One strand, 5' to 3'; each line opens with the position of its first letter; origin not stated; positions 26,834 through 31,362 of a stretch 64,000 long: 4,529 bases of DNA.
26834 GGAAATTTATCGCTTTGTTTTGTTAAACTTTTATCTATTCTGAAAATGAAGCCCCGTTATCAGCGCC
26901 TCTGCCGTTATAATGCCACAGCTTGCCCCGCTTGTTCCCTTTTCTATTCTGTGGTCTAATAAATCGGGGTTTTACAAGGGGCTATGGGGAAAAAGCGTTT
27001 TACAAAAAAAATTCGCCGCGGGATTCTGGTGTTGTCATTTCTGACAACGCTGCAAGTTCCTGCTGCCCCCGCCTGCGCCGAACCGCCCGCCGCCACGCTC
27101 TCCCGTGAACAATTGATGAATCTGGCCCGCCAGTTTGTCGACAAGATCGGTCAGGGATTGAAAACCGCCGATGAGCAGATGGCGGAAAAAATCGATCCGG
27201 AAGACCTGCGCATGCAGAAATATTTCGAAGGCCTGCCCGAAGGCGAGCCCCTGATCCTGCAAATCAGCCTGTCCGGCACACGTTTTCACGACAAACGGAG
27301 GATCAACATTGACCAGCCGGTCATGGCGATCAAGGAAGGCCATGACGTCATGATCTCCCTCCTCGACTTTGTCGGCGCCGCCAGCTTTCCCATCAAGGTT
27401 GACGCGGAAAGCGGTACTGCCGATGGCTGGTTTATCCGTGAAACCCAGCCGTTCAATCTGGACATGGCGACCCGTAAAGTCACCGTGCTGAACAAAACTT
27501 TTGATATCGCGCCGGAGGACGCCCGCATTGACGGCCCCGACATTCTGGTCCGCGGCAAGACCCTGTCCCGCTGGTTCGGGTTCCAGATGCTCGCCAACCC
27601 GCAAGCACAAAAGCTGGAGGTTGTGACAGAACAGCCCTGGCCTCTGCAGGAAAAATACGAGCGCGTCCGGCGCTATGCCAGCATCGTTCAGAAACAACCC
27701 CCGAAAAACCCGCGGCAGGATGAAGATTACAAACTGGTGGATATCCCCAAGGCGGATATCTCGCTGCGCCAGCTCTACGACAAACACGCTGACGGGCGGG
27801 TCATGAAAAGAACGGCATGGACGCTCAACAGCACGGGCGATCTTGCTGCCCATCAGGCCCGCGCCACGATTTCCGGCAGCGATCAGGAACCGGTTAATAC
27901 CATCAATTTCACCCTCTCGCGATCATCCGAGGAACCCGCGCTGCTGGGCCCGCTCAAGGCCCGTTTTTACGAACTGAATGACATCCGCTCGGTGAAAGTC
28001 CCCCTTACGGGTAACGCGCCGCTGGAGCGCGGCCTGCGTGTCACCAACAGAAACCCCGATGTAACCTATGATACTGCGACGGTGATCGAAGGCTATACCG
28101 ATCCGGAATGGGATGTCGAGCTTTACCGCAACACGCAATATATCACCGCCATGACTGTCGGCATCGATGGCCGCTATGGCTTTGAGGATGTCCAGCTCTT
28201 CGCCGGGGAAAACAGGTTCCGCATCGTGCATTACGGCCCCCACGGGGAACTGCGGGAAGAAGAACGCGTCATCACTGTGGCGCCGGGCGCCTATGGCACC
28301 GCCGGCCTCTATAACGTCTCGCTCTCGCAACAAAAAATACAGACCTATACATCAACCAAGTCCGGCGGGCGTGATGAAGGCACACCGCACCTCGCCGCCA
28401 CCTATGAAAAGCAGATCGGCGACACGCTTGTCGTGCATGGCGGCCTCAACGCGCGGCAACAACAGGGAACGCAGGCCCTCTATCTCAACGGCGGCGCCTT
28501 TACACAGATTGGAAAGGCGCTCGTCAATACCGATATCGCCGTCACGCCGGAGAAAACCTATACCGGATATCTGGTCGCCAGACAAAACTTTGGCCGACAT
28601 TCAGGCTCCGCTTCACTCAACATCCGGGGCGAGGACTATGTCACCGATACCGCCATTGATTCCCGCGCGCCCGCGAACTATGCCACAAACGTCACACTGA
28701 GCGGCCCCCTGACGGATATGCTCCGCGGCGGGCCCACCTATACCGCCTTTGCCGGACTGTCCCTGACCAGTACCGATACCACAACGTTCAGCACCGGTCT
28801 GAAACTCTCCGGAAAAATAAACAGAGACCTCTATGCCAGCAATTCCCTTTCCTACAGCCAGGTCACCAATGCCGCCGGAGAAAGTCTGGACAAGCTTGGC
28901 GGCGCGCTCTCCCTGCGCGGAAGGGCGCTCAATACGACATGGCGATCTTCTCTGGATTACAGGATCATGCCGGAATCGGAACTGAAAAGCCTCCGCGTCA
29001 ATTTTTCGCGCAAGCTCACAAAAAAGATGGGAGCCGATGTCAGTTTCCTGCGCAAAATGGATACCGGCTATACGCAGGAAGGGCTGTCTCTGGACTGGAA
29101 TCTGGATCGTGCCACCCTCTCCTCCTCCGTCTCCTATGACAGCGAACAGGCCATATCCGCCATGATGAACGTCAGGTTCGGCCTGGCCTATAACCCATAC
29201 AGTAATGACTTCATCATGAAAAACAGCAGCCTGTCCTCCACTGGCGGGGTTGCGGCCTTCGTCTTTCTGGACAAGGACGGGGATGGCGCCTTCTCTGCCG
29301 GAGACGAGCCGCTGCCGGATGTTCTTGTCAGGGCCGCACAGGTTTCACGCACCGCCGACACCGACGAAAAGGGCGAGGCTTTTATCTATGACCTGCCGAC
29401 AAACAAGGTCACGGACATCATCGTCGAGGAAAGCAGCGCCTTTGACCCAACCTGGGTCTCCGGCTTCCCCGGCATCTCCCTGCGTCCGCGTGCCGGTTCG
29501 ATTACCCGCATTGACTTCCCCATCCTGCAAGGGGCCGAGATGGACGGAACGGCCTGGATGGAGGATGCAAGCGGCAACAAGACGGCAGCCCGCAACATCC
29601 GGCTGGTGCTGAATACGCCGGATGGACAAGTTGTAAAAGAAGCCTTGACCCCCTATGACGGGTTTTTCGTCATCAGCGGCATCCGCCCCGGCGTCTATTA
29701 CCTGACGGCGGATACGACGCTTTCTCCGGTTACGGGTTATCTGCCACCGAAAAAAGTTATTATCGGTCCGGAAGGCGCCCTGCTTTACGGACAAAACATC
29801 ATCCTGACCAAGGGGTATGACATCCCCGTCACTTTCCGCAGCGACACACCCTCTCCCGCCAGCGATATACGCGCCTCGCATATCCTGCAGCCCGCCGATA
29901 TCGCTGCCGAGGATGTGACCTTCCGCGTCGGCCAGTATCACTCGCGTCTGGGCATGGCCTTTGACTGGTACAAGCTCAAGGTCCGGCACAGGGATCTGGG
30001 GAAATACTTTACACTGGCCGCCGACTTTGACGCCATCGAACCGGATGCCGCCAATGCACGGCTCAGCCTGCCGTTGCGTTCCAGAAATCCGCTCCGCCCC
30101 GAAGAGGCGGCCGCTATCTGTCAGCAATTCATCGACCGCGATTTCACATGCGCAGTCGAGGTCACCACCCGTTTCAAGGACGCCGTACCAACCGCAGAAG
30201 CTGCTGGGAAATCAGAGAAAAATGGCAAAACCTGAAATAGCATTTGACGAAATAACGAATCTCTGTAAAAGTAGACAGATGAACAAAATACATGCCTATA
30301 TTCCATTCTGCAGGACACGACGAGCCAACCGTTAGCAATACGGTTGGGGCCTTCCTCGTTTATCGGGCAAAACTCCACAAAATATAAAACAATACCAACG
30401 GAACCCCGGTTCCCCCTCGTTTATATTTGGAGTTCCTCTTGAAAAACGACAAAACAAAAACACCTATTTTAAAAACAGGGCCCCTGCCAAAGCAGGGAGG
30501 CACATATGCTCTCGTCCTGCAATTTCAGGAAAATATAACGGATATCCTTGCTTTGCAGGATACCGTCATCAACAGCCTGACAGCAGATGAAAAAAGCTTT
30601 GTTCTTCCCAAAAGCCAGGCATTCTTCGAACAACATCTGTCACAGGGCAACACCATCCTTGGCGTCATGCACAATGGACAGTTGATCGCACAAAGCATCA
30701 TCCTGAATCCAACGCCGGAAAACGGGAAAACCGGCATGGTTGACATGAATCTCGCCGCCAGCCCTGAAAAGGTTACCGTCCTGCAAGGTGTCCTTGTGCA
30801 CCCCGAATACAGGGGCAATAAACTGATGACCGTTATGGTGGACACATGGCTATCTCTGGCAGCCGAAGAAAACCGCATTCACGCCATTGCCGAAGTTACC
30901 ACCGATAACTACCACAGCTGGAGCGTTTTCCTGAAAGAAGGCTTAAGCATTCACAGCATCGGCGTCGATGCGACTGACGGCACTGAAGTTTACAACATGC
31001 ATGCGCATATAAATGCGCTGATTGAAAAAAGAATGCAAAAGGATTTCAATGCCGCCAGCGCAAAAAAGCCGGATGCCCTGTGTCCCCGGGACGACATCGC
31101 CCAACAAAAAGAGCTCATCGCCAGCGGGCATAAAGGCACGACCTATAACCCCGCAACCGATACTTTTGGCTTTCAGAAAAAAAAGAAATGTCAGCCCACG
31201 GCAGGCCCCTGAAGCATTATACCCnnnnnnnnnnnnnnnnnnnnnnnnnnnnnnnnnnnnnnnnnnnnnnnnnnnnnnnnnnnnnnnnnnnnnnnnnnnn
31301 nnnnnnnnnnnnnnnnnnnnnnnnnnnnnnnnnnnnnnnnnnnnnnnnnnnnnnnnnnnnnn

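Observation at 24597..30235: Second, non-canonical chaperone-usher-like locus built on DUF4402 subunits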

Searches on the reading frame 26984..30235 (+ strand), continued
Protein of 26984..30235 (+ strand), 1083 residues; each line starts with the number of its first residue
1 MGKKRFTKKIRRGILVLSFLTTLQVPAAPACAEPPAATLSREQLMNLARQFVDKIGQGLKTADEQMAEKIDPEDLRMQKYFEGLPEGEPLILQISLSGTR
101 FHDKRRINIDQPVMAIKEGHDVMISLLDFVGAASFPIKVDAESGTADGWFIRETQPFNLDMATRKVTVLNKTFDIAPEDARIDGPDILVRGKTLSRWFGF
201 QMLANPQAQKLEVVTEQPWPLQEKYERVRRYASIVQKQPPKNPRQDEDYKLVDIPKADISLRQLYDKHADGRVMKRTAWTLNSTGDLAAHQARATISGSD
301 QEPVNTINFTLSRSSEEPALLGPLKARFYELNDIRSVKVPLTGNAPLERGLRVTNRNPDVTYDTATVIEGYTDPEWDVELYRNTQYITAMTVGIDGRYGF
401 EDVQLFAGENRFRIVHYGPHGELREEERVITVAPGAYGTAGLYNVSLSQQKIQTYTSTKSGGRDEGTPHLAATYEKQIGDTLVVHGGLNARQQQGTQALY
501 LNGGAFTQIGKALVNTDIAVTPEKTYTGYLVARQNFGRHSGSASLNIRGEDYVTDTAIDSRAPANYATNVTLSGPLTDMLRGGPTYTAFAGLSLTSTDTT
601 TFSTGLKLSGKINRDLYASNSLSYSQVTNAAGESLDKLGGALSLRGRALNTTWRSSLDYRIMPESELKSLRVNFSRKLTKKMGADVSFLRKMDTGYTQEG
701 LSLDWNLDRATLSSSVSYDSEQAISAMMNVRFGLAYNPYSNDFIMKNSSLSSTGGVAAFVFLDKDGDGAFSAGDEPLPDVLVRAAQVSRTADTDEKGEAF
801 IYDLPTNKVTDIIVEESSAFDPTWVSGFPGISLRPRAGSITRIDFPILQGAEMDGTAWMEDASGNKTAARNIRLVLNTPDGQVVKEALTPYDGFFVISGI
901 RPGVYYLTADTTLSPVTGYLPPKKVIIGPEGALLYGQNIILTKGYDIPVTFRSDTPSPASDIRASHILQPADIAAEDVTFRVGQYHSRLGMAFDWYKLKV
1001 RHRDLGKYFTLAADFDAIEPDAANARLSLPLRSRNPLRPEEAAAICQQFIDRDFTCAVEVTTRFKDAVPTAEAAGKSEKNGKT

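Call 35: fold_search(model_id=the predicted structure, library=pdb)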
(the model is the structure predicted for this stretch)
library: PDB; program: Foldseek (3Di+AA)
matches with E <= 10: 1018; with E <= 0.001: 207
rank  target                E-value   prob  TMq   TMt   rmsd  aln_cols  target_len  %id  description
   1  3rfz_B                1.1e-28  1.00  0.37  0.49  24.1       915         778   12  Crystal structure of the FimD usher bound to its cognate FimC:FimH substrate (released 2011-06-01)
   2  9fw9_D                4.1e-27  1.00  0.36  0.55  16.2       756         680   13  Cryo-EM structure of the type 1 pilus assembly platform as part of the FimA-bound chaperone-usher pilus complex (FimDH (released 2025-06-04)
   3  3rfz_E                1.1e-26  1.00  0.37  0.49  24.0       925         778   12  Crystal structure of the FimD usher bound to its cognate FimC:FimH substrate (released 2011-06-01)
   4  9bog_D                3.5e-26  1.00  0.36  0.47  22.9       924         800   12  Structural basis for adhesin secretion by the outer-membrane usher in type 1 pili (released 2024-10-09)
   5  9fy9_D                1.9e-25  1.00  0.35  0.53  16.4       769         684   13  Cryo-EM structure of the type 1 chaperone-usher pilus FimD-tip complex (FimDHGFC) - Conformer 1 (released 2025-06-04)
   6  9fx8_D                5.5e-24  1.00  0.36  0.54  15.1       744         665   13  Cryo-EM structure of the FimI-bound type 1 pilus assembly platform complex - Local refinement (released 2025-06-04)
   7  6e14_D                6.0e-24  1.00  0.35  0.45  23.8       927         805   12  Handover mechanism of the growing pilus by the bacterial outer membrane usher FimD (released 2018-10-17)
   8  9fxs_D                9.2e-24  1.00  0.36  0.56  15.5       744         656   13  Cryo-EM structure of the type 1 pilus complex including pilus rod and FimI-bound assembly platform after incorporation (released 2025-06-04)
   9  7lhg_C                2.5e-23  1.00  0.36  0.47  23.6       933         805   13  Cryo-EM structure of E. coli P pilus tip assembly intermediate PapC-PapD-PapK-PapG in the first conformation (released 2021-08-11)
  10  9fxb_D                2.2e-22  1.00  0.34  0.54  15.1       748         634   12  Cryo-EM structure of the type 1 pilus assembly platform as part of the FimI-bound chaperone-usher pilus complex (FimDH (released 2025-06-04)
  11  7lhh_C                6.7e-21  1.00  0.36  0.47  18.9       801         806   13  Cryo-EM structure of E. coli P pilus tip assembly intermediate PapC-PapD-PapK-PapG in the second conformation (released 2021-08-11)
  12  6cd2_C                2.9e-18  1.00  0.31  0.44  11.6       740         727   11  Crystal structure of the PapC usher bound to the chaperone-adhesin PapD-PapG (released 2018-10-03)
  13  7lhi_C                1.3e-16  1.00  0.36  0.52  16.6       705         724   13  Cryo-EM structure of E. coli P pilus tip assembly intermediate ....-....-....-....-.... (released 2021-08-11)
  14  2vqi_B                7.9e-16  1.00  0.28  0.55   9.0       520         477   12  Structure of the P pilus usher (PapC) translocation pore (released 2008-05-27)
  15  3ohn_A                6.2e-15  1.00  0.29  0.57   9.0       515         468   13  Crystal structure of the FimD translocation domain (released 2011-06-01)
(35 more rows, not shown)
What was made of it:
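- On Chaperone-usher pathway (superfamily level): Foldseek top 18 hits are all FimD/PapC, E down to 1e-28 (call 35).
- Foldseek top 18 hits are all FimD/PapC, E 1e-28 to 4e-13 (call 35).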

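Call 53: search_protein_families(library=pfam, proteins=[P0159, P0164, P0181, P0166, P0165, L006:9332-10057:+, P0125, P0146], max_evalue=0.1)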
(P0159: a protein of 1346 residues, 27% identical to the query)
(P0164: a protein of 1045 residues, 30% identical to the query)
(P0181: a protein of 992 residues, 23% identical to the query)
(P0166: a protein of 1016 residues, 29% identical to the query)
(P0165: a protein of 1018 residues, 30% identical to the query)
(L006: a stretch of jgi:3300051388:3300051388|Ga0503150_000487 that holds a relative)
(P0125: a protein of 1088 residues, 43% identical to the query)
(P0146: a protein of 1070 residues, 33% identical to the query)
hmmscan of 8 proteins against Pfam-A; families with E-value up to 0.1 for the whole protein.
P0159 (1346 aa): 5 families
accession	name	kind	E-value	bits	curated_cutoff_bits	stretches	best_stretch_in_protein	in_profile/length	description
PF05036.18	SPOR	-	6.2e-15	55.7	21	2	1263-1333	5-69/76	SPOR domain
PF17210.9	SdrD_B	-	5e-09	36.8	29.7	1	933-976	22-65/112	SdrD B-like domain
PF13620.12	CarboxypepD_reg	-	8.7e-06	26.4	32.3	1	932-974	11-53/82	Carboxypeptidase regulatory-like domain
PF17802.7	SpaA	-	0.00083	19.9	23.1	1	931-974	12-57/91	Prealbumin-like fold domain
PF07833.16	Cu_amine_oxidN1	-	0.0033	17.8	24.2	1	181-277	15-108/108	Copper amine oxidase N-terminal domain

P0164 (1045 aa): 6 families
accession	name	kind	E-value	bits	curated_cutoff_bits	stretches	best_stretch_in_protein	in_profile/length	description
PF13620.12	CarboxypepD_reg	-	4.9e-08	33.7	32.3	1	824-895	10-81/82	Carboxypeptidase regulatory-like domain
PF17210.9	SdrD_B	-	2.1e-06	28.3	29.7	1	826-876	22-72/112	SdrD B-like domain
PF05036.18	SPOR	-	1.5e-05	25.7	21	1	972-1042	7-74/76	SPOR domain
PF11974.14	bMG3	-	0.00026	21.3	34.9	1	816-883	16-73/103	Bacterial alpha-2-macroglobulin MG3 domain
PF17802.7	SpaA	-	0.00037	21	23.1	1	825-866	13-56/91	Prealbumin-like fold domain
PF17936.7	Big_6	-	0.039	14.6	27.6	0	829-857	23-51/83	Bacterial Ig domain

P0181 (992 aa): 4 families
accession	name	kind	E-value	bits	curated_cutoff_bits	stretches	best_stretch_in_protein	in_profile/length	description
PF05036.18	SPOR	-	4.9e-10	40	21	1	908-982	3-76/76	SPOR domain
PF17210.9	SdrD_B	-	4.7e-06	27.2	29.7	1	787-849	17-78/112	SdrD B-like domain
PF13620.12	CarboxypepD_reg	-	2.1e-05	25.2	32.3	0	780-838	2-57/82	Carboxypeptidase regulatory-like domain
PF17802.7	SpaA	-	0.034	14.7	23.1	0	700-736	12-54/91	Prealbumin-like fold domain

P0166 (1016 aa): 6 families
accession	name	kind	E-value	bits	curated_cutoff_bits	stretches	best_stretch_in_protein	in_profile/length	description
PF13620.12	CarboxypepD_reg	-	3.9e-10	40.4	32.3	1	820-882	11-73/82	Carboxypeptidase regulatory-like domain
PF05036.18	SPOR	-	0.00012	22.8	21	1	941-1013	5-74/76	SPOR domain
PF17210.9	SdrD_B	-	0.00031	21.4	29.7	0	323-374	25-73/112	SdrD B-like domain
PF17802.7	SpaA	-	0.0021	18.6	23.1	1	812-861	5-56/91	Prealbumin-like fold domain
PF11974.14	bMG3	-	0.0044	17.4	34.9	0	816-888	21-83/103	Bacterial alpha-2-macroglobulin MG3 domain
PF09430.16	EMC7_beta-sandw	-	0.072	13.7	26.6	0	842-863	24-45/122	ER membrane protein complex subunit 7, beta-sandwich domain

P0165 (1018 aa): 3 families
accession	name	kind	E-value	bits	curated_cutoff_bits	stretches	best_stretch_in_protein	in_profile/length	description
PF13620.12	CarboxypepD_reg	-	2.2e-08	34.8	32.3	0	301-350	2-50/82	Carboxypeptidase regulatory-like domain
PF17210.9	SdrD_B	-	1.6e-07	32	29.7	0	807-880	17-88/112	SdrD B-like domain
PF05036.18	SPOR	-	0.09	13.6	21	0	946-1014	8-73/76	SPOR domain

L006:9332-10057:+ (241 aa): 1 family
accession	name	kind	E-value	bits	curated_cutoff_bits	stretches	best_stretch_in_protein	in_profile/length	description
PF05036.18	SPOR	-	6.4e-09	36.5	21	1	160-238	2-74/76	SPOR domain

P0125 (1088 aa): 4 families
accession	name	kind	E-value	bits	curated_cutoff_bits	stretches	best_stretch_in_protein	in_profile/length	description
PF17210.9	SdrD_B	-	1.5e-09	38.5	29.7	1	872-908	27-63/112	SdrD B-like domain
PF13620.12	CarboxypepD_reg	-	4e-08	33.9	32.3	0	879-909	24-54/82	Carboxypeptidase regulatory-like domain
PF17802.7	SpaA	-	1.7e-05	25.3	23.1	1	873-933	20-80/91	Prealbumin-like fold domain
PF13715.12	CarbopepD_reg_2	-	0.071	13.6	32.2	0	769-805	5-42/88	CarboxypepD_reg-like domain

P0146 (1070 aa): 3 families
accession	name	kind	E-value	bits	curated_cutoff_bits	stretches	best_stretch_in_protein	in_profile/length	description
PF17210.9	SdrD_B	-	1.6e-08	35.2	29.7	1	845-900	10-64/112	SdrD B-like domain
PF13620.12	CarboxypepD_reg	-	1.2e-05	26.1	32.3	0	761-801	7-51/82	Carboxypeptidase regulatory-like domain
PF17802.7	SpaA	-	0.048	14.2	23.1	0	853-899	9-57/91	Prealbumin-like fold domain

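Call 72: search_protein_families(library=pfam, proteins=[L001:3823-4665:-], max_evalue=0.1)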
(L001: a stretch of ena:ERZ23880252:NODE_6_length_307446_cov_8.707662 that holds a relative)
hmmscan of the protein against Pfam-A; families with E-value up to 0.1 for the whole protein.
L001:3823-4665:- (280 aa): 3 families
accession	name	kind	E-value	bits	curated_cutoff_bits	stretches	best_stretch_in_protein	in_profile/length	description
PF11741.13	AMIN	-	8.9e-05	23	20.5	1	153-196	44-90/101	AMIN domain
PF05308.16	Mito_fiss_reg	-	0.0057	17.3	26.3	1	52-169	82-203/244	Mitochondrial fission regulator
PF03097.24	BRO1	-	0.082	12.2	35.1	0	95-168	295-376/385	BRO1-like domain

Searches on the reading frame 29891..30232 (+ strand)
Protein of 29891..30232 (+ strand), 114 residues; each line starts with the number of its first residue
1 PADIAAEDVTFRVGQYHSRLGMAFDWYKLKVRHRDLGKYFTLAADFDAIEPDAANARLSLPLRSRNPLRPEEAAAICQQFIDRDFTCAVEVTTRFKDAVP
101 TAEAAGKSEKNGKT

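Call 52: search_solved_structures(query=window:29891-30232:+, max_evalue=10)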
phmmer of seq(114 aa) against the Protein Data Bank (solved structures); distinct sequences matched with E-value up to 10: 0.

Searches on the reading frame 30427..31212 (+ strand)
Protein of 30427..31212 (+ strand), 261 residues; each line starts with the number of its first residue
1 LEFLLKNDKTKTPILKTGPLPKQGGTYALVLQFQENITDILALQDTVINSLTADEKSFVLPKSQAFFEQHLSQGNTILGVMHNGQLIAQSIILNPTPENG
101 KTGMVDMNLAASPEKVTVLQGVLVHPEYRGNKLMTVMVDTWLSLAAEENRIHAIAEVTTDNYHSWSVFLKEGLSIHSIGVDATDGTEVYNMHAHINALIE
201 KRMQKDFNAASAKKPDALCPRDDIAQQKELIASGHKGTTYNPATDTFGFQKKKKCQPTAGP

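Call 8: search_protein_families(library=pfam, proteins=[window:30427-31212:+], max_evalue=0.01)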
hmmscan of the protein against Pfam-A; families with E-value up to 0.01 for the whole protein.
window:30427-31212:+ (261 aa): 3 families
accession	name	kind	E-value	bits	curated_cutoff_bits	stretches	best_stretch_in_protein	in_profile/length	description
PF00583.31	Acetyltransf_1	-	1e-07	32.7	20.7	1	65-170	23-113/116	Acetyltransferase (GNAT) family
PF13527.13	Acetyltransf_9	-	4e-05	24.1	25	1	40-148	13-104/127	Acetyltransferase (GNAT) domain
PF13302.13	Acetyltransf_3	-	0.0025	18.9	25.4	1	113-173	80-137/138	Acetyltransferase (GNAT) domain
